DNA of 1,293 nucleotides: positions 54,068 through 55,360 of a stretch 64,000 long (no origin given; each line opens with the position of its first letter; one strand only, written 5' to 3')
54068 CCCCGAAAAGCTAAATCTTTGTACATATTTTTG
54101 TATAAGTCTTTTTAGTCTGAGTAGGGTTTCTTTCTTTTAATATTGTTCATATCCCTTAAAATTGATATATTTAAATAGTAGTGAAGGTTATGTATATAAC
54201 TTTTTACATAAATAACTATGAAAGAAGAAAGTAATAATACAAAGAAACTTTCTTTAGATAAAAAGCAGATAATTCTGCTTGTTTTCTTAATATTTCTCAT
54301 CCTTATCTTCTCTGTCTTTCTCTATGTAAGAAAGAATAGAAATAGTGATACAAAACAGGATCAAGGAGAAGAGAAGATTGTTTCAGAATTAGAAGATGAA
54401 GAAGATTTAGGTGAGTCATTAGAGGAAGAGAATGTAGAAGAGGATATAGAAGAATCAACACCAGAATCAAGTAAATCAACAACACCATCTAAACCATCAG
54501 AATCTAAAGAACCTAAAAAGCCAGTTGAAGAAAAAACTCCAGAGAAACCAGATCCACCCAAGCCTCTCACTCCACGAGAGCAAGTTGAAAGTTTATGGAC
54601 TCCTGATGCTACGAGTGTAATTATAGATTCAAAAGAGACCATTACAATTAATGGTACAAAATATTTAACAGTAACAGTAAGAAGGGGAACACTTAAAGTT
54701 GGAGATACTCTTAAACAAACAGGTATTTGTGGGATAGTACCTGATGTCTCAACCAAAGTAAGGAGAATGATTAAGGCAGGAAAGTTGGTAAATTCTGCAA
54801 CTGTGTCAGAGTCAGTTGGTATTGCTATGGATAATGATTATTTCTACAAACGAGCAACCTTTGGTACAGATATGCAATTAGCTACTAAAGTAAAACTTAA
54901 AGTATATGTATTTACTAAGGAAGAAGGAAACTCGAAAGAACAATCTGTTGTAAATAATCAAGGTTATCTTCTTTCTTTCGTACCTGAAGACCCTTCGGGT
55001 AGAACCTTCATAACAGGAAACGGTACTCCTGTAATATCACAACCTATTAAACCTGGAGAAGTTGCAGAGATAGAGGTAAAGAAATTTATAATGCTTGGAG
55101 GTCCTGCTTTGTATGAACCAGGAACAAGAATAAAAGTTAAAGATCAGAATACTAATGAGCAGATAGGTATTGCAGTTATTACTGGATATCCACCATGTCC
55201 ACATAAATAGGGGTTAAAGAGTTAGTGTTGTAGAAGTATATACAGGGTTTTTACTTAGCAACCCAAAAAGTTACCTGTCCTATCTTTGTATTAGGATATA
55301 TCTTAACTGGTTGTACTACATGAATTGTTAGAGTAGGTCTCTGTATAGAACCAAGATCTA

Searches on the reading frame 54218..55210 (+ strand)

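Call 36: search_protein_families(library=pfam, proteins=[window:54218-55210:+], max_evalue=0.1)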
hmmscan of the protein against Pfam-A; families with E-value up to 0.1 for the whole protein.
window:54218-55210:+ (330 aa): 6 families
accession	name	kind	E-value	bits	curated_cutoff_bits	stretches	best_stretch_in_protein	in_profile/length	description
PF22251.1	PFF1_TM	-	0.0013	18.7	32.3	1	19-111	101-202/300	Vacuolar membrane protease, transmembrane domain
PF15330.11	SIT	-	0.0052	17.7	27.6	1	20-103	6-89/114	SHP2-interacting transmembrane adaptor protein, SIT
PF15102.11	TMEM154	-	0.011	16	30.3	1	18-80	63-128/153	TMEM154 protein family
PF12685.13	SpoIIIAH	-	0.014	15.8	30.6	1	15-87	1-71/191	SpoIIIAH-like protein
PF24871.1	Piezo_TM1-24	-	0.033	13.1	28.8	1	6-107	272-378/682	Piezo TM1-24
PF14296.11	O-ag_pol_Wzy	-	0.06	12.5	26.6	1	2-47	240-285/468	O-antigen polysaccharide polymerase Wzy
